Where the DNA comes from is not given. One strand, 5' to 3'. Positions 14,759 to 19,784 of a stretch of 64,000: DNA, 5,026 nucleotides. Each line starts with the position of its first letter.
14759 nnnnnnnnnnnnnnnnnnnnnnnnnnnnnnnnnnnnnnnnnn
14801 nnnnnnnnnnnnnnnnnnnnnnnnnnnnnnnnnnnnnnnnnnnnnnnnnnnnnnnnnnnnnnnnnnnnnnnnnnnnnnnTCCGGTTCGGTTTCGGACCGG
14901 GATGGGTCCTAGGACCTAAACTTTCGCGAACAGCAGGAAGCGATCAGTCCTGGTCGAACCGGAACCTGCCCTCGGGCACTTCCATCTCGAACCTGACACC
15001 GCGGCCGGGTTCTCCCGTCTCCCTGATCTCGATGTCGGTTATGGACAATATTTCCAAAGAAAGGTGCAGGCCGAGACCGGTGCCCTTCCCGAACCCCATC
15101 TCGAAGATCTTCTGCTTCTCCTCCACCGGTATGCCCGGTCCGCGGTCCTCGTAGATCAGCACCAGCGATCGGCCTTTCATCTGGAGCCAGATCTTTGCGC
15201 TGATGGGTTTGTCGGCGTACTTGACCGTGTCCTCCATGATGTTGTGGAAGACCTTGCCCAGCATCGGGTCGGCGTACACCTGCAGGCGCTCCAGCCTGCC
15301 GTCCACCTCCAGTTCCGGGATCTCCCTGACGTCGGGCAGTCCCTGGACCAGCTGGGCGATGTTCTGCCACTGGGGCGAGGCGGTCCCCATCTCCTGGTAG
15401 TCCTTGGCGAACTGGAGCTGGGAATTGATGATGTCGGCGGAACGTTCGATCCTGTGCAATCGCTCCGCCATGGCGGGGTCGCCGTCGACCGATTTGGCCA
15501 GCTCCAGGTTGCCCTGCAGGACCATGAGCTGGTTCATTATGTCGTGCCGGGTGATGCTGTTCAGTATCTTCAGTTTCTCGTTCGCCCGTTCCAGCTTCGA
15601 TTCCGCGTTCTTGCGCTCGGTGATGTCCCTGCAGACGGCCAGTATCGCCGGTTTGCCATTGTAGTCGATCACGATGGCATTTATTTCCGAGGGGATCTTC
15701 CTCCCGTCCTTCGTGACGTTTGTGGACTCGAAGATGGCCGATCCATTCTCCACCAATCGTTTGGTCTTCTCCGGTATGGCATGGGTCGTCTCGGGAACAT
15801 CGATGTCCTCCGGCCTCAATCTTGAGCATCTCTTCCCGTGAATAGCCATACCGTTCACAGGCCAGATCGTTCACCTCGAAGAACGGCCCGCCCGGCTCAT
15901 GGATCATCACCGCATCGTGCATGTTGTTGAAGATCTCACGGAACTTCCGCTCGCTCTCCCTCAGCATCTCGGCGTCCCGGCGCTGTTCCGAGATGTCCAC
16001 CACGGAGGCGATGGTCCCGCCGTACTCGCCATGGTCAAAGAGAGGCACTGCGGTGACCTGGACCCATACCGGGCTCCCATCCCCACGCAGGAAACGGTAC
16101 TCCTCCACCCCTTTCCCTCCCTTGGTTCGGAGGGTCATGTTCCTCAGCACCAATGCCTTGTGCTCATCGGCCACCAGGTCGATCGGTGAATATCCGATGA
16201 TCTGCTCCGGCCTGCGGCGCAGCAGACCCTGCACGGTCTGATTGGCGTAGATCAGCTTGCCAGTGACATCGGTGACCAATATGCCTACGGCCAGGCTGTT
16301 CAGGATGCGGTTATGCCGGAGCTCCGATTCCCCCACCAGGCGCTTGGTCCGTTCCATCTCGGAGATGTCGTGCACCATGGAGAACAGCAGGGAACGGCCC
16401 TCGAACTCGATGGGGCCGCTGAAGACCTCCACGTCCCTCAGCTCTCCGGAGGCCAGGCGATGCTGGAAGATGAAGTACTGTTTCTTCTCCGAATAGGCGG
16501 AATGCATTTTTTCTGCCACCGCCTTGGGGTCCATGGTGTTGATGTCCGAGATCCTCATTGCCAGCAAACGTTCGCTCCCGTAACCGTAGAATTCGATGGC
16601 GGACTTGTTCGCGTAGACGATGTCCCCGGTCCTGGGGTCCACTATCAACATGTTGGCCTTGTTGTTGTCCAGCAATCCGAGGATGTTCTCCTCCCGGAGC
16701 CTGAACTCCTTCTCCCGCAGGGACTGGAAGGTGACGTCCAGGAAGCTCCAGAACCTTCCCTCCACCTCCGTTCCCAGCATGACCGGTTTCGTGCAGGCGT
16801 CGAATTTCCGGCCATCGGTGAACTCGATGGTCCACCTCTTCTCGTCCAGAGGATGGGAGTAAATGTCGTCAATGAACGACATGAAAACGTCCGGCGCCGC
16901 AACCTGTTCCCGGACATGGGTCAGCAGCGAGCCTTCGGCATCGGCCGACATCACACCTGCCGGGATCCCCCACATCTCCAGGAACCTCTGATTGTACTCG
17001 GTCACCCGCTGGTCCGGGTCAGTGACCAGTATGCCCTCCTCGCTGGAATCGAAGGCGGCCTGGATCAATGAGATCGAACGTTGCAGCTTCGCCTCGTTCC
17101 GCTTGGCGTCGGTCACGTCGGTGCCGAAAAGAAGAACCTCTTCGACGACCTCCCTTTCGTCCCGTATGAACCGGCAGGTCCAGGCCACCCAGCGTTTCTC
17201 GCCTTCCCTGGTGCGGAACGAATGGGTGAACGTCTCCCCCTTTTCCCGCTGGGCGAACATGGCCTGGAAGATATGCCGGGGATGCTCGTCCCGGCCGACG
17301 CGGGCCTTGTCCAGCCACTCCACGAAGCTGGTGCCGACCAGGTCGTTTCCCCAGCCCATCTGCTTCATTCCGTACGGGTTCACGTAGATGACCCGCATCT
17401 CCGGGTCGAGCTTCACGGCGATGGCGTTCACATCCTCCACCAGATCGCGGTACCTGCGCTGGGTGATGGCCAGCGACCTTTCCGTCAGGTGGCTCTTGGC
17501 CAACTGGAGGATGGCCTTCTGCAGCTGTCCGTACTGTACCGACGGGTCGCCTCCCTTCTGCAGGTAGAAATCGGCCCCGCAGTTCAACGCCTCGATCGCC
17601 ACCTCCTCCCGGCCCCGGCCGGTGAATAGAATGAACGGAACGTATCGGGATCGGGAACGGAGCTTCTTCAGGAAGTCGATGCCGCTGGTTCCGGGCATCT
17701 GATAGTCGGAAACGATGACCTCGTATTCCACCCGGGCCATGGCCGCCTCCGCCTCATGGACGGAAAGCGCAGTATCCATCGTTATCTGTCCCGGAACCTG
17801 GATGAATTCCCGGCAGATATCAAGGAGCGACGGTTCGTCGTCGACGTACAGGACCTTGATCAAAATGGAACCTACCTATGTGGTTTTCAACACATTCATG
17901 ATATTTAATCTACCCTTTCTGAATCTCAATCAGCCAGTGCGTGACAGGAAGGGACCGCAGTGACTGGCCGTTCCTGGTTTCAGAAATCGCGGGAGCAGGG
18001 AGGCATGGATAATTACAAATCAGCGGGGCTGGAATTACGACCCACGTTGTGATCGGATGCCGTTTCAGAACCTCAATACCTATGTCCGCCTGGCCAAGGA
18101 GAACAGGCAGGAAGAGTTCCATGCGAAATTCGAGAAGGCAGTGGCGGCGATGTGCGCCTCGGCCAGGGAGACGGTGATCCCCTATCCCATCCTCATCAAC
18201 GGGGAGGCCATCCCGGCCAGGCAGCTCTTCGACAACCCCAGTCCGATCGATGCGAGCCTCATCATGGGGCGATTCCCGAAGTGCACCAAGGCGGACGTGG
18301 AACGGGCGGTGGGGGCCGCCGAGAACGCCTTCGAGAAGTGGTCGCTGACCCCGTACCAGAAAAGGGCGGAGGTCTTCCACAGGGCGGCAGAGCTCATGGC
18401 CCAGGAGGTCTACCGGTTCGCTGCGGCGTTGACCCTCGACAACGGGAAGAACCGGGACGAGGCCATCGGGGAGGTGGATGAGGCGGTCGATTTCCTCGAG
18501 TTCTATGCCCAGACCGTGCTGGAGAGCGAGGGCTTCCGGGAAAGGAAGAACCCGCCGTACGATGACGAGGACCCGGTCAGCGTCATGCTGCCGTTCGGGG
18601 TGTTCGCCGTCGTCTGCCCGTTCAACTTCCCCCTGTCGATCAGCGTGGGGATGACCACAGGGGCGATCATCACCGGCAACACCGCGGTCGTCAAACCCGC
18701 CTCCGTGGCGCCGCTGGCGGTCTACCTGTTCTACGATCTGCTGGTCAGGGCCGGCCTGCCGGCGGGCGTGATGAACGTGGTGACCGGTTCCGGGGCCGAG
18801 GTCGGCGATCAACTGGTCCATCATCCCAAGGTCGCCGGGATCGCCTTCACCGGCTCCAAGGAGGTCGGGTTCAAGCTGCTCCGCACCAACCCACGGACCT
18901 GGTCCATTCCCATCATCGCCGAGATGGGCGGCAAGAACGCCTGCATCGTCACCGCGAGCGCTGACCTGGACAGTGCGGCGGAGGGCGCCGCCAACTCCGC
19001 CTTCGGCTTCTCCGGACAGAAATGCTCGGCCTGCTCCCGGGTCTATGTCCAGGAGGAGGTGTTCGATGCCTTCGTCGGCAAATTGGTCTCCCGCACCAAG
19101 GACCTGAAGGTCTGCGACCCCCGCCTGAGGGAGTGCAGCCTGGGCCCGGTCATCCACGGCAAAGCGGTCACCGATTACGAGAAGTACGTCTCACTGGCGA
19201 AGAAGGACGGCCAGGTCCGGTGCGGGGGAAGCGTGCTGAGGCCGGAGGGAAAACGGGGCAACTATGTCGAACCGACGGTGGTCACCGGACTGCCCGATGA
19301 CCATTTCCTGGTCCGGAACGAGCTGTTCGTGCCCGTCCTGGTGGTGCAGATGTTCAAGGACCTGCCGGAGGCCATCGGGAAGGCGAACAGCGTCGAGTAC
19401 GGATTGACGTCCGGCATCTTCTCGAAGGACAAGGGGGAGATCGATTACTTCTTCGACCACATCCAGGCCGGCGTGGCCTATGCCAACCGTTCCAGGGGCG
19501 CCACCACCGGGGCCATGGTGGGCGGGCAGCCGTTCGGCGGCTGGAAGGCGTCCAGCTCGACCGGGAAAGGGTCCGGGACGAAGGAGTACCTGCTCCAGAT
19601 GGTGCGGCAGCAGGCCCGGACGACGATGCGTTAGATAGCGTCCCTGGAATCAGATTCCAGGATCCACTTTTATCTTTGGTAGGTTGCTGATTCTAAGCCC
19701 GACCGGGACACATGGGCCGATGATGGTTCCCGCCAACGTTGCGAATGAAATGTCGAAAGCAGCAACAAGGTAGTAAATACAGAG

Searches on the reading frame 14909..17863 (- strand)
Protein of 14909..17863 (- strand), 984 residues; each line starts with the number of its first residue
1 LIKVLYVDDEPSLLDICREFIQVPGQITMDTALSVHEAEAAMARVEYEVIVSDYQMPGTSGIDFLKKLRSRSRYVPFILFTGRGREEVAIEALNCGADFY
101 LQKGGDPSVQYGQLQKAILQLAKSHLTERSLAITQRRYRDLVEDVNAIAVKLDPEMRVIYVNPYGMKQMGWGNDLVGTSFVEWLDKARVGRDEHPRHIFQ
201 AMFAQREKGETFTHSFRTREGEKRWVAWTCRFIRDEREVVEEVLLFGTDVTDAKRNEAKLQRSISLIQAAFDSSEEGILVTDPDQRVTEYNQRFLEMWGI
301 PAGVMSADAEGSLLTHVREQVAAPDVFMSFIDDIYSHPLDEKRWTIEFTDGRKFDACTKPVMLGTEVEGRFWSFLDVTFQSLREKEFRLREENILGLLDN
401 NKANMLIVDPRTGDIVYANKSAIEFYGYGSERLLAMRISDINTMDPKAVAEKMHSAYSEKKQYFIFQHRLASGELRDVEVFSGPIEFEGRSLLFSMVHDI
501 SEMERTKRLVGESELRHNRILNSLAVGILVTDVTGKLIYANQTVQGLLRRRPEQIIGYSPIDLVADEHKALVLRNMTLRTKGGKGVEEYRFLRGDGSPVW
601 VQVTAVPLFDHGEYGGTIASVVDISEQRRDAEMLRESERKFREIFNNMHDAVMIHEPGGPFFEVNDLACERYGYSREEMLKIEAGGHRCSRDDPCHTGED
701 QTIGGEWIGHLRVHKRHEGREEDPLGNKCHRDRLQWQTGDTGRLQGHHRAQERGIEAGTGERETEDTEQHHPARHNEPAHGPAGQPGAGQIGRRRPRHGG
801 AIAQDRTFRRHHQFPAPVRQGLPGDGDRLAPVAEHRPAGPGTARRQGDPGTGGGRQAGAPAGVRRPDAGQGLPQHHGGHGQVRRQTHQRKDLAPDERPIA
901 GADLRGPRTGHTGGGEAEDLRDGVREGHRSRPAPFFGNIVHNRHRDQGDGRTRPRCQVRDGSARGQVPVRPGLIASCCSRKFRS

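Call 87: search_protein_families(library=pfam, proteins=[window:14909-17863:-], max_evalue=0.00001)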
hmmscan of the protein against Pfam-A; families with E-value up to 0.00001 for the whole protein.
window:14909-17863:- (984 aa): 7 families
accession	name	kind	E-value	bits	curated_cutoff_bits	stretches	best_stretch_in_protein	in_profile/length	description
PF13426.13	PAS_9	-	9.8e-41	138.6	27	3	526-626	2-103/103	PAS domain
PF08448.16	PAS_4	-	1.8e-38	131.6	23.1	2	521-629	1-110/110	PAS fold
PF00989.32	PAS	-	2e-37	128.1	22.6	2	518-613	4-101/113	PAS fold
PF13188.13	PAS_8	-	1.1e-30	104.9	21.8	1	266-315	2-48/65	PAS domain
PF00072.30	Response_reg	-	1.1e-19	71.1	30.2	1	4-107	1-103/111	Response regulator receiver domain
PF08447.18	PAS_3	-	2.3e-14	53.9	25.6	0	538-610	2-77/89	PAS fold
PF12860.13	PAS_7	-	1.7e-08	35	27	0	273-310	3-40/115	PAS fold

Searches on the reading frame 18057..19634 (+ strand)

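Call 32: search_protein_families(library=pfam, proteins=[window:18057-19634:+], max_evalue=0.001)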
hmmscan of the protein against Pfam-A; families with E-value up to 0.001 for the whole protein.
window:18057-19634:+ (525 aa): 1 family
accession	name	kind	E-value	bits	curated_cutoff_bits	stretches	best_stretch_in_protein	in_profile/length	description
PF00171.27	Aldedh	-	3.9e-135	451.4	23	1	59-517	10-457/461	Aldehyde dehydrogenase family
